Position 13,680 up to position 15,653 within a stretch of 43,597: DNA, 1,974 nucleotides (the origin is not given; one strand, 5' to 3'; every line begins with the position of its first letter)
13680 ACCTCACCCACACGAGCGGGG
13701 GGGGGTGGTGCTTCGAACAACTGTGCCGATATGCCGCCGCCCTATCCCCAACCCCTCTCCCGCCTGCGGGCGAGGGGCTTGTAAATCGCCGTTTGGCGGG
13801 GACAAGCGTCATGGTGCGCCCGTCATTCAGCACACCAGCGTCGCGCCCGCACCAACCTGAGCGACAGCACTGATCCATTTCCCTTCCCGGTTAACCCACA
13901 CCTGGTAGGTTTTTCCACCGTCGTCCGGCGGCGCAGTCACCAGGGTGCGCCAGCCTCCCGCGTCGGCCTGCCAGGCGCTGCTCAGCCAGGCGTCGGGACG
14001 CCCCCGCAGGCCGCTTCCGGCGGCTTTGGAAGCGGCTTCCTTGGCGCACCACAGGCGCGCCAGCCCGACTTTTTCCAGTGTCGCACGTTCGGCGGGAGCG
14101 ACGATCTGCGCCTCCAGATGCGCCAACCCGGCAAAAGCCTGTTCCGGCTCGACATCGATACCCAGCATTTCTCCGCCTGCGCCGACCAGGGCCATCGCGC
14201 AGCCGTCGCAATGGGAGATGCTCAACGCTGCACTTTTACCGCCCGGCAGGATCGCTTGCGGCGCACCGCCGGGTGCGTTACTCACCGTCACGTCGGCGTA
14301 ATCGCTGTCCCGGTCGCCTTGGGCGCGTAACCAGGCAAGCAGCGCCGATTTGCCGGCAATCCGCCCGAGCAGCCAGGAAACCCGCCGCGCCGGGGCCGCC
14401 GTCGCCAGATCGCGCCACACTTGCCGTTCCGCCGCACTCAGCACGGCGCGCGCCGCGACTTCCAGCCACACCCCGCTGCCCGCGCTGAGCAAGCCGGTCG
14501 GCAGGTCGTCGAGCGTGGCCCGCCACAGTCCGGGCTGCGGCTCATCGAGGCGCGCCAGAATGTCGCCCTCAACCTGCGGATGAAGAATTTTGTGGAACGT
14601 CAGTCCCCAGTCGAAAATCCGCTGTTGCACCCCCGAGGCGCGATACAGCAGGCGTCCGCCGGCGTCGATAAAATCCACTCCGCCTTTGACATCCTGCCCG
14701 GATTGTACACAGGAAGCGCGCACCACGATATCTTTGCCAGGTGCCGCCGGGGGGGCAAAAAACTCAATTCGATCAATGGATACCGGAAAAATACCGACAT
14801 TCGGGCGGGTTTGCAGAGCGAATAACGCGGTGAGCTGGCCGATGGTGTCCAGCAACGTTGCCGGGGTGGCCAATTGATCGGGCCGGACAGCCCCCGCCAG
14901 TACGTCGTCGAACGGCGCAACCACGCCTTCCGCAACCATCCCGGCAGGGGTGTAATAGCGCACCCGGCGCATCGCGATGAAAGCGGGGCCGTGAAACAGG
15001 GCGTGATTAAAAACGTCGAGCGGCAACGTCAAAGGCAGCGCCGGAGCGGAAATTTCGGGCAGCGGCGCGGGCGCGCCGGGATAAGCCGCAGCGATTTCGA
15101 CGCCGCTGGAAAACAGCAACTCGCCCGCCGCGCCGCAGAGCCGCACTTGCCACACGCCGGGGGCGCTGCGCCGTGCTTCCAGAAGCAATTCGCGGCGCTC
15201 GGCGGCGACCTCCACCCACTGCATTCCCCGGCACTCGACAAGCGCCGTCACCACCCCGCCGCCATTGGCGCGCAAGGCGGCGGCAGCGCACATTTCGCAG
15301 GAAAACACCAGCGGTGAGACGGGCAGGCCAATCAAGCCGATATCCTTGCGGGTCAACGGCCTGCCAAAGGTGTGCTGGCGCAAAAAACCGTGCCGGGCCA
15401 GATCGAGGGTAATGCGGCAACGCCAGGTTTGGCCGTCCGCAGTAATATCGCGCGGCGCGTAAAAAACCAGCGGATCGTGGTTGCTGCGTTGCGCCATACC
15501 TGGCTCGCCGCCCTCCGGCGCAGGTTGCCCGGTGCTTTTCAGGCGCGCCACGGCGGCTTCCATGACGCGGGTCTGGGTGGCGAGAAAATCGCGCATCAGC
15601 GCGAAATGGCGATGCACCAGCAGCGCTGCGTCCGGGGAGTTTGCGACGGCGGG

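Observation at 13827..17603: Acyltransferase-dehydratase-phosphopantetheinyl transferase tri-domain protein (self-contained carrier activation)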

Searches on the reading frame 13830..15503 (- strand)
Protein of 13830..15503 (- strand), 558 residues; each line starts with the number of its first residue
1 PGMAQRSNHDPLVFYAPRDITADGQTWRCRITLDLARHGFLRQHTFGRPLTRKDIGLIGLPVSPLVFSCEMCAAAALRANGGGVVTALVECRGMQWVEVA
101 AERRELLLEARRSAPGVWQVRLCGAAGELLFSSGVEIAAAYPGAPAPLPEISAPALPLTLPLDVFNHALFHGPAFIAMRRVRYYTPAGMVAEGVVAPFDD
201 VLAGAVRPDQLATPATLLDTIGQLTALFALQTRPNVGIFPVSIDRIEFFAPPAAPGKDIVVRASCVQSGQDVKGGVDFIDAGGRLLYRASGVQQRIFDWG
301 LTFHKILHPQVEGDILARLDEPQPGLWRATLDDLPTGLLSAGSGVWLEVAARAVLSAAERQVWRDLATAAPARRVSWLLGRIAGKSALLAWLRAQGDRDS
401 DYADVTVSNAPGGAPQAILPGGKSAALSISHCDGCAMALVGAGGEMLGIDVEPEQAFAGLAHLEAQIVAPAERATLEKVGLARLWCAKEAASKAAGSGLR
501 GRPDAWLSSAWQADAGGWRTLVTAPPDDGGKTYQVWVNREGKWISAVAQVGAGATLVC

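Call 36: search_protein_representatives(protein=window:13830-15503:-)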
Query: 558 residues. Proteins with E-value up to 0.001 (for the whole library): 2237; up to 1e-10: 935; up to 1e-30: 194. The best 150 are listed.
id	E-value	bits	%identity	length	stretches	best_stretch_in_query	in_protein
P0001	0.0e+00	1249.6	100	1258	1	1-558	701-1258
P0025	1.4e-166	571.8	54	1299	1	9-552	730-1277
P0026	6.9e-114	397.9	52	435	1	164-548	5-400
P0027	1.3e-57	212.2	33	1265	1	19-510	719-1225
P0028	4.0e-57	210.5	36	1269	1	2-504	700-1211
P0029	1.5e-52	195.4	33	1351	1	21-552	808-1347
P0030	1.8e-52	195.2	35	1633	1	23-498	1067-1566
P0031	1.3e-50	189.1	32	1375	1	23-537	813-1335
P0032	2.9e-50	187.9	32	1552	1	39-546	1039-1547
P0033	8.9e-50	186.3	34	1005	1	31-504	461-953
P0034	1.3e-48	182.4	33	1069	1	29-516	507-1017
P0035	4.3e-48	180.7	36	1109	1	20-505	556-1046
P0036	4.2e-47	177.4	35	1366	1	15-515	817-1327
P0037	4.6e-47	177.3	34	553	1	34-502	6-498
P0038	4.9e-47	177.2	34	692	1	30-517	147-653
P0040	7.3e-47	176.6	36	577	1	24-505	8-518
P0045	3.1e-46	174.6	36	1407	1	34-507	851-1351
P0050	5.0e-45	170.6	35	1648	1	25-547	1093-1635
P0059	4.0e-44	167.6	32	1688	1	34-546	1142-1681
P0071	1.5e-41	159.1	33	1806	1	31-523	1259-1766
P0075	4.3e-41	157.6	32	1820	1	21-517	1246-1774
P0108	6.8e-38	147.0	31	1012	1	28-502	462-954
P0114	4.4e-37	144.4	29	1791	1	35-549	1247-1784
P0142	1.0e-35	139.9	32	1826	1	25-500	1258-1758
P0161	3.2e-34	134.9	30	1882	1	28-508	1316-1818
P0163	4.1e-34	134.6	31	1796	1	27-500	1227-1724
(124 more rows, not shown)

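Call 43: search_protein_families(library=pfam, proteins=[P0071, P0161, P0030, P0027, P0028, P0040, P0033], max_evalue=0.01)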
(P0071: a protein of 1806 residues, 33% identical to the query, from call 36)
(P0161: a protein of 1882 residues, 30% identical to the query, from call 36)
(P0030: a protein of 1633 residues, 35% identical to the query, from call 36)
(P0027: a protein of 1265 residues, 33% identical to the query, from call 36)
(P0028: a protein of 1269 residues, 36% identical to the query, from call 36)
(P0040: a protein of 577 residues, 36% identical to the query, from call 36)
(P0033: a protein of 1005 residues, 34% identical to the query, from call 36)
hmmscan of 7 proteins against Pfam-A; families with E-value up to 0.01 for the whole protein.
P0071 (1806 aa): 11 families
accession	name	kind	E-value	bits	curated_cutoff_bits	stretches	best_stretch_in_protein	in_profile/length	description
PF00109.32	ketoacyl-synt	-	6.5e-55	186.9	20.8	1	1-276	9-251/252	Beta-ketoacyl synthase, N-terminal domain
PF02801.28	Ketoacyl-synt_C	-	3.6e-38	130.7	20.8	1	285-403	1-119/119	Beta-ketoacyl synthase, C-terminal domain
PF00698.26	Acyl_transf_1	-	2.1e-27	96.9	32.7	1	575-872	2-280/319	Acyl transferase domain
PF01648.25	ACPS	-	8.4e-15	55.2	25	1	1687-1756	1-80/111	4'-phosphopantetheinyl transferase superfamily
PF16197.11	KAsynt_C_assoc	-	5.8e-13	49.7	33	1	405-514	1-103/111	Ketoacyl-synthetase C-terminal extension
PF14765.12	PS-DH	-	1.7e-12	47.6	23.7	1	1391-1528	24-159/166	Polyketide synthase dehydratase N-terminal domain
PF22621.2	CurL-like_PKS_C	-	1.2e-11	44.8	27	1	473-539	2-64/64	CurL-like, PKS C-terminal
PF22336.2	RhiE-like_linker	-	8e-11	42.2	27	1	475-540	1-61/67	RhiE-like, KS-MAT linker domain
PF00550.31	PP-binding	-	8.6e-09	36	20.8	1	1150-1217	3-67/67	Phosphopantetheine attachment site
PF21089.3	PKS_DH_N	-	6.1e-05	23.3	27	1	1250-1350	11-100/103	Polyketide synthase dehydratase domain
PF00108.29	Thiolase_N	-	0.00011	22.2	26.4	1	189-229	75-115/260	Thiolase, N-terminal domain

P0161 (1882 aa): 10 families
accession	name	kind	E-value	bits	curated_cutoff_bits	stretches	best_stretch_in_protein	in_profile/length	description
PF00109.32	ketoacyl-synt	-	9.9e-57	192.9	20.8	1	9-291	2-251/252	Beta-ketoacyl synthase, N-terminal domain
PF02801.28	Ketoacyl-synt_C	-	1.2e-36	125.7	20.8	1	300-419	1-119/119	Beta-ketoacyl synthase, C-terminal domain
PF00698.26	Acyl_transf_1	-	1.1e-23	84.7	32.7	1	587-887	2-280/319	Acyl transferase domain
PF16197.11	KAsynt_C_assoc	-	2.4e-13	50.9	33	1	424-523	7-97/111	Ketoacyl-synthetase C-terminal extension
PF01648.25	ACPS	-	2.9e-12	47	25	1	1753-1821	1-79/111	4'-phosphopantetheinyl transferase superfamily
PF00550.31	PP-binding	-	1.1e-10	42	20.8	1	1209-1277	3-67/67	Phosphopantetheine attachment site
PF14765.12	PS-DH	-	9.2e-10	38.7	23.7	1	1464-1596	28-159/166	Polyketide synthase dehydratase N-terminal domain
PF22621.2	CurL-like_PKS_C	-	6.9e-09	36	27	1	488-550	2-64/64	CurL-like, PKS C-terminal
PF22336.2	RhiE-like_linker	-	0.00014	22.2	27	1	492-554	3-64/67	RhiE-like, KS-MAT linker domain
PF21089.3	PKS_DH_N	-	0.0045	17.4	27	0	1333-1405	22-96/103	Polyketide synthase dehydratase domain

P0030 (1633 aa): 8 families
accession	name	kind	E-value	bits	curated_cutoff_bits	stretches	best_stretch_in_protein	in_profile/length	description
PF00109.32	ketoacyl-synt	-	2.9e-58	197.9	20.8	1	6-285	2-252/252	Beta-ketoacyl synthase, N-terminal domain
PF02801.28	Ketoacyl-synt_C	-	3.3e-37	127.6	20.8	1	293-409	1-117/119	Beta-ketoacyl synthase, C-terminal domain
PF00698.26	Acyl_transf_1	-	8.8e-18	65.3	32.7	1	580-881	2-280/319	Acyl transferase domain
PF01648.25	ACPS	-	2.9e-12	47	25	1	1509-1619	1-109/111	4'-phosphopantetheinyl transferase superfamily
PF14765.12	PS-DH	-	1.4e-11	44.7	23.7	1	1211-1341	22-151/166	Polyketide synthase dehydratase N-terminal domain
PF16197.11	KAsynt_C_assoc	-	1.4e-09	38.7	33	1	415-521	3-101/111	Ketoacyl-synthetase C-terminal extension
PF22621.2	CurL-like_PKS_C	-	7.6e-09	35.9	27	1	482-544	2-64/64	CurL-like, PKS C-terminal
PF22336.2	RhiE-like_linker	-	1.1e-07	32.2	27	1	486-549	3-65/67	RhiE-like, KS-MAT linker domain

P0027 (1265 aa): 4 families
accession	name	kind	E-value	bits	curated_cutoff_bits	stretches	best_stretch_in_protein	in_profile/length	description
PF00698.26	Acyl_transf_1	-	2e-11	44.4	32.7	1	302-598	2-286/319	Acyl transferase domain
PF01648.25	ACPS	-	9.5e-11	42.2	25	1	1159-1239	1-92/111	4'-phosphopantetheinyl transferase superfamily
PF14765.12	PS-DH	-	1.4e-09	38.1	23.7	1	876-1000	28-152/166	Polyketide synthase dehydratase N-terminal domain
PF21089.3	PKS_DH_N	-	5e-05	23.6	27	1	714-828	2-101/103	Polyketide synthase dehydratase domain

P0028 (1269 aa): 5 families
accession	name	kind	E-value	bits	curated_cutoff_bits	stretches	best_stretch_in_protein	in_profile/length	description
PF00698.26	Acyl_transf_1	-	6.7e-18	65.7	32.7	1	292-593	3-285/319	Acyl transferase domain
PF01648.25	ACPS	-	1.3e-11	44.9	25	1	1153-1219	1-80/111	4'-phosphopantetheinyl transferase superfamily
PF14765.12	PS-DH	-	1.3e-06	28.5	23.7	1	879-1006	27-155/166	Polyketide synthase dehydratase N-terminal domain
PF21089.3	PKS_DH_N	-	0.00021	21.6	27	1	725-829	16-100/103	Polyketide synthase dehydratase domain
PF17837.6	4PPT_N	-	0.0012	19.3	27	1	1084-1147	12-67/68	4'-phosphopantetheinyl transferase N-terminal domain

P0040 (577 aa): 4 families
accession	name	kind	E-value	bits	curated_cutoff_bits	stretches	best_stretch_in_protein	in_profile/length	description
PF01648.25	ACPS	-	5.5e-21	75.1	25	2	453-519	1-74/111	4'-phosphopantetheinyl transferase superfamily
PF14765.12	PS-DH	-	8.8e-15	55.1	23.7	1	138-292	6-158/166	Polyketide synthase dehydratase N-terminal domain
PF17837.6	4PPT_N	-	0.00034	21.1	27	1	370-443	11-67/68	4'-phosphopantetheinyl transferase N-terminal domain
PF21089.3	PKS_DH_N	-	0.00052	20.3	27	1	16-101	21-94/103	Polyketide synthase dehydratase domain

P0033 (1005 aa): 6 families
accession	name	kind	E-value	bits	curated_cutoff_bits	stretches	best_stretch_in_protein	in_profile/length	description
PF01648.25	ACPS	-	1.2e-15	57.9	25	1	892-979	1-96/111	4'-phosphopantetheinyl transferase superfamily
PF14765.12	PS-DH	-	5.5e-13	49.2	23.7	1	578-734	4-158/166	Polyketide synthase dehydratase N-terminal domain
PF00550.31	PP-binding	-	1.3e-08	35.4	20.8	1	346-414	1-67/67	Phosphopantetheine attachment site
PF21089.3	PKS_DH_N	-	1e-06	29.1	27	1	443-552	2-100/103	Polyketide synthase dehydratase domain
PF00698.26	Acyl_transf_1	-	0.00021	21.3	32.7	1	11-154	133-278/319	Acyl transferase domain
PF17837.6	4PPT_N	-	0.00039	20.9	27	1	813-885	12-68/68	4'-phosphopantetheinyl transferase N-terminal domain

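Call 48: find_homologous_proteins(query=A2, max_evalue=1e-20)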
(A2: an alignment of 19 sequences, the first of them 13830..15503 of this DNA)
Query A2 (19 sequences) (558 aa, profile of the alignment): 6 proteins with E <= 1e-20 among 8000 candidates.
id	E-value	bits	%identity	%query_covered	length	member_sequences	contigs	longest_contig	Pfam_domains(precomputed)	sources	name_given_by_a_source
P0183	7.6e-174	597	30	92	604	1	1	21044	PF01648.26,PF21089.4,PF14765.13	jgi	jgi:phosphopantetheinyl transferase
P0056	1.4e-163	563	31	94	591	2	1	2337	PF01648.26,PF21089.4,PF14765.13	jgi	-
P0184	2.6e-104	367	30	84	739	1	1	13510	PF01648.26,PF21089.4,PF00550.32,PF14765.13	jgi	jgi:4'-phosphopantetheinyl transferase EntD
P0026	1.2e-98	349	51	69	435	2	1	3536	PF01648.26,PF14765.13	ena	-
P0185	1.2e-53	200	34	52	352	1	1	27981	PF01648.26,PF14765.13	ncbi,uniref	ncbi:4'-phosphopantetheinyl transferase superfamily protein, partial [Streptomyces sp. H27-D2]|unire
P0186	1.2e-38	151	29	44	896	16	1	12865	PF00698.27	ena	-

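Call 49: find_encoding_contigs(protein=P0025, flank=10000, max_places=2)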
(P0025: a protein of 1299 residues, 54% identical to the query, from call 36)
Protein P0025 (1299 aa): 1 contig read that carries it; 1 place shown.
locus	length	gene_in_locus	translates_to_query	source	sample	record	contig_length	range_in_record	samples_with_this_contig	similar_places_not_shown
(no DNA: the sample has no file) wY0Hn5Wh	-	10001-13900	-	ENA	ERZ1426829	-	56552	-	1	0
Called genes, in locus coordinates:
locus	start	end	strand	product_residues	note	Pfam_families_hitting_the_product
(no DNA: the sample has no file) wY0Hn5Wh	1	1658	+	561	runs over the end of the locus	PF02321:OEP (faint)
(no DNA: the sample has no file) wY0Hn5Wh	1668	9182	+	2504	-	PF03060:NMO (weak), PF00109:ketoacyl-synt, PF02801:Ketoacyl-synt_C, PF16197:KAsynt_C_assoc (weak), PF00698:Acyl_transf_1, PF08659:KR, PF00106:adh_short, PF13561:adh_short_C2, +1 more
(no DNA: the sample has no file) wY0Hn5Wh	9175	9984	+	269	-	PF25342:GT_PLOD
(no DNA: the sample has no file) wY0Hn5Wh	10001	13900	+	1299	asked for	PF00698:Acyl_transf_1, PF01648:ACPS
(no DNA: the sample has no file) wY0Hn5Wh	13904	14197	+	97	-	-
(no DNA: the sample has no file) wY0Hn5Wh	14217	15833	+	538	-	PF28205:AciT (faint), PF00005:ABC_tran, PF02463:SMC_N (faint)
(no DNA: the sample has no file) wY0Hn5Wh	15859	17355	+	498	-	PF01145:Band_7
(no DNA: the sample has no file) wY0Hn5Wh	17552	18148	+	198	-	PF05128:DUF697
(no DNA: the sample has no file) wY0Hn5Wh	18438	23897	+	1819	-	PF00698:Acyl_transf_1, PF00550:PP-binding (weak), PF00109:ketoacyl-synt, PF02801:Ketoacyl-synt_C, PF16197:KAsynt_C_assoc, PF22621:CurL-like_PKS_C, PF00698:Acyl_transf_1, PF00550:PP-binding, +2 more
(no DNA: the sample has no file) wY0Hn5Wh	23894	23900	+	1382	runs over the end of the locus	PF00668:Condensation, PF00501:AMP-binding, PF13193:AMP-binding_C, PF00550:PP-binding, PF00561:Abhydrolase_1 (weak), PF00975:Thioesterase, PF12697:Abhydrolase_6 (weak)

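Call 50: find_encoding_contigs(protein=P0028, flank=10000, max_places=2)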
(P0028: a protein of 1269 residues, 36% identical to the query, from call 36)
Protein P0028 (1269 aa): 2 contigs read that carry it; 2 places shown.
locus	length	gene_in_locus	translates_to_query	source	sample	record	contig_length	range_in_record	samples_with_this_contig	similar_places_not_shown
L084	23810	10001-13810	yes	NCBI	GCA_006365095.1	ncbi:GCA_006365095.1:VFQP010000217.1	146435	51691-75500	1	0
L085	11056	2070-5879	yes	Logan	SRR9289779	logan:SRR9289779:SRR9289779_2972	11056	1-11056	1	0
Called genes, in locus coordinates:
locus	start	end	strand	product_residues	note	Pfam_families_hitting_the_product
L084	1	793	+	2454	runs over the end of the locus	PF03060:NMO (weak), PF00109:ketoacyl-synt, PF02801:Ketoacyl-synt_C, PF16197:KAsynt_C_assoc (weak), PF00698:Acyl_transf_1, PF00106:adh_short, PF08659:KR, PF13561:adh_short_C2 (weak)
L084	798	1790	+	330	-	PF02668:TauD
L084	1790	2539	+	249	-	PF25342:GT_PLOD (faint)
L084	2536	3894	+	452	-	PF02321:OEP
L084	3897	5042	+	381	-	PF25917:BSH_RND, PF25944:Beta-barrel_RND, PF25954:Beta-barrel_RND_2 (weak), PF25967:RND-MFP_C, PF25989:YknX_C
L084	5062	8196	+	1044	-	PF00873:ACR_tran, PF03176:MMPL, PF02355:SecD_SecF_C (faint)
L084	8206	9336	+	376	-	PF00285:Citrate_synt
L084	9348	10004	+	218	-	PF01209:Ubie_methyltran, PF13489:Methyltransf_23, PF13847:Methyltransf_31, PF08241:Methyltransf_11, PF08242:Methyltransf_12, PF13649:Methyltransf_25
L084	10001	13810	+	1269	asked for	PF00698:Acyl_transf_1, PF14765:PS-DH (weak), PF01648:ACPS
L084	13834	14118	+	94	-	-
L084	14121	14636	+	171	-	-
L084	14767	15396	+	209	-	PF04299:FMN_bind_2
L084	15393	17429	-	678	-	PF14559:TPR_19 (weak), PF13432:TPR_16, PF13424:TPR_12, PF00515:TPR_1 (weak), PF07719:TPR_2 (weak), PF14559:TPR_19 (weak), PF13432:TPR_16, PF13844:Glyco_transf_41, +12 more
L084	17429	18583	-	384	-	-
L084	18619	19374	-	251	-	PF05711:TylF, PF13578:Methyltransf_24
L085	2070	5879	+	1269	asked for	PF00698:Acyl_transf_1, PF14765:PS-DH (weak), PF01648:ACPS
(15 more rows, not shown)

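Call 64: search_dna_similar(query=window:13830-15503:-, collection=plasmids, mode=protein, max_evalue=1e-10, max_rows=25)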
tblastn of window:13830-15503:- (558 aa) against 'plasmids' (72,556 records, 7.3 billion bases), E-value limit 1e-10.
Records with a match: 3; places in all: 3; records where one place covers at least 80% of the query: 1.
Best place of each record, by identity: <60% 3.
By first word of the organism name: Streptomyces 2; Rhodobacteraceae 1.
By predicted mobility (MOB-suite, as given by PLSDB): mobilizable 3.
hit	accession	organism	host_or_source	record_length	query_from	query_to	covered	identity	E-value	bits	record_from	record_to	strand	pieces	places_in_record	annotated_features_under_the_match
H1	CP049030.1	Rhodobacteraceae bacterium SC52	Apostichopus japonicus,pure ...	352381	9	503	89%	30.3%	4e-32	139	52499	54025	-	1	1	4'-phosphopantetheinyl transferase superfamily protein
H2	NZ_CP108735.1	Streptomyces sp. NBC_00984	-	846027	166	503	61%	30.5%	4e-13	80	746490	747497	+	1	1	beta-ketoacyl synthase N-terminal-like domain-containing protein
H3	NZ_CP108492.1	Streptomyces sp. NBC_01243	-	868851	166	503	61%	30.3%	5e-12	77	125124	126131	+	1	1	beta-ketoacyl synthase N-terminal-like domain-containing protein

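Call 65: predict_structure(alignment_id=A2)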
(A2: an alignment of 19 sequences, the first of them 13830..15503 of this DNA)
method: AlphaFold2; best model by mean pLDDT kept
length: 558 residues; sequences in the alignment: 19
mean_pLDDT: 89.7   pTM: 0.88
mean pLDDT of the five models: 89.7, 88.5, 88.2, 88.2, 87.9
residues with pLDDT >= 90: 370; 70-90: 157; 50-70: 20; < 50: 11
segments of 3 or more residues with pLDDT < 50: 1-5, 553-558
pLDDT, mean of each block of 10 residues (from residue 1): 55 95 97 94 82 80 95 98 97 94 95 98 95 98 91 88 79 86 93 90 84 93 92 89 97 94 94 96 96 92 82 82 91 89 87 91 82 91 96 92 91 88 92 93 85 84 87 90 95 92 94 90 94 94 93 44
secondary structure, 60 per line:
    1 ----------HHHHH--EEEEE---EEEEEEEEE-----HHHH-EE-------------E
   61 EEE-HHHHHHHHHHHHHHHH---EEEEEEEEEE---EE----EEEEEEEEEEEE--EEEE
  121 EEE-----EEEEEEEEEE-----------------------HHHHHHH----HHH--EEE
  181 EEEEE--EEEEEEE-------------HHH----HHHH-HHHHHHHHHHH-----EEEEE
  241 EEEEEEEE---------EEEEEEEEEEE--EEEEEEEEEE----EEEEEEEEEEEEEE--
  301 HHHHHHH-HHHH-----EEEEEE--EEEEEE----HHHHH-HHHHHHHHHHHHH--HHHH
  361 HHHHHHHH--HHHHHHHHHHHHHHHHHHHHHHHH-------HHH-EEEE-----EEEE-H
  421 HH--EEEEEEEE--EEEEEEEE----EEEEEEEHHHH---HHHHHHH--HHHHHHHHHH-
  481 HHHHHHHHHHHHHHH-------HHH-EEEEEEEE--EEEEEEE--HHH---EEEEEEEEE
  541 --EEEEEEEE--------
elements in order: H11-15 E18-22 E26-34 H40-43 E60-63 H65-80 E84-93 E103-114 E117-123 E129-138 H162-168 E178-185 E188-194 H215-218 H220-230 E236-248 E258-268 E271-280 E285-298 H301-307 H309-312 E318-323 E326-331 H336-340 H342-354 H357-368 H371-394 E406-409 E415-418 E425-432 E435-442 E447-453 H454-457 H461-467 H470-479 H481-495 E507-514 E517-523 E532-540 E543-550

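Call 67: get_annotated_region(hit=H1, flank=15000)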
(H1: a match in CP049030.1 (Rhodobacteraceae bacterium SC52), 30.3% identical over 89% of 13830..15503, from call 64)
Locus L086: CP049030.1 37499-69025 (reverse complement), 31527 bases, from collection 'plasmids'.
description: Rhodobacteraceae bacterium SC52 plasmid pSC52_2, complete sequence
organism: Rhodobacteraceae bacterium SC52 (NCBI taxid 2745590)
taxonomy: Bacteria; Pseudomonadota; Alphaproteobacteria; Rhodobacterales; Paracoccaceae; ; Rhodobacteraceae bacterium SC52
host: -; source: Apostichopus japonicus,pure culture,Intestine content; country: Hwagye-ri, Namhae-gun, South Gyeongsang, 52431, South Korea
typing (MOB-suite, as given by PLSDB): mobilizable; relaxase MOBP,MOBP
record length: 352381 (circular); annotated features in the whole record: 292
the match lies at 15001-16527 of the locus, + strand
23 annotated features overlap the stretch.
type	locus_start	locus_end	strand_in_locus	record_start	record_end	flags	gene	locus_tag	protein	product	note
CDS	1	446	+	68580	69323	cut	-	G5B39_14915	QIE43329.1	glucose 1-dehydrogenase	-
CDS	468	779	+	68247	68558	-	-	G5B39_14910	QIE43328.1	cupin domain-containing protein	-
CDS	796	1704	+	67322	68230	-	-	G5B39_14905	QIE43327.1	sugar kinase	-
CDS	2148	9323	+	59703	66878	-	-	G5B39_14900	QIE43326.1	SDR family NAD(P)-dependent oxidoreductase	-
CDS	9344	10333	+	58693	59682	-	-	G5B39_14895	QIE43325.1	TauD/TfdA family dioxygenase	-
CDS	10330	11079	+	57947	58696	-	-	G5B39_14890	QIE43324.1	hypothetical protein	-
CDS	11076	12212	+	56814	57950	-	-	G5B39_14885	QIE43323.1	hypothetical protein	-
CDS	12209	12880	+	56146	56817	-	-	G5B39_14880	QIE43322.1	class I SAM-dependent methyltransferase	-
CDS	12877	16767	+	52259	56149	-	-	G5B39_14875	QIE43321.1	4'-phosphopantetheinyl transferase superfamily protein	-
CDS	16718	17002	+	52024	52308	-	-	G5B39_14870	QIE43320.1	hypothetical protein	-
CDS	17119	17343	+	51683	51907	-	-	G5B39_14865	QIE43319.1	hypothetical protein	-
CDS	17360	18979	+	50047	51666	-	-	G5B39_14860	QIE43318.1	ATP-binding cassette domain-containing protein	-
CDS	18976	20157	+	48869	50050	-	-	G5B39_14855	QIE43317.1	prohibitin family protein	-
CDS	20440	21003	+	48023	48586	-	-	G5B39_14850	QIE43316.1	DUF697 domain-containing protein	-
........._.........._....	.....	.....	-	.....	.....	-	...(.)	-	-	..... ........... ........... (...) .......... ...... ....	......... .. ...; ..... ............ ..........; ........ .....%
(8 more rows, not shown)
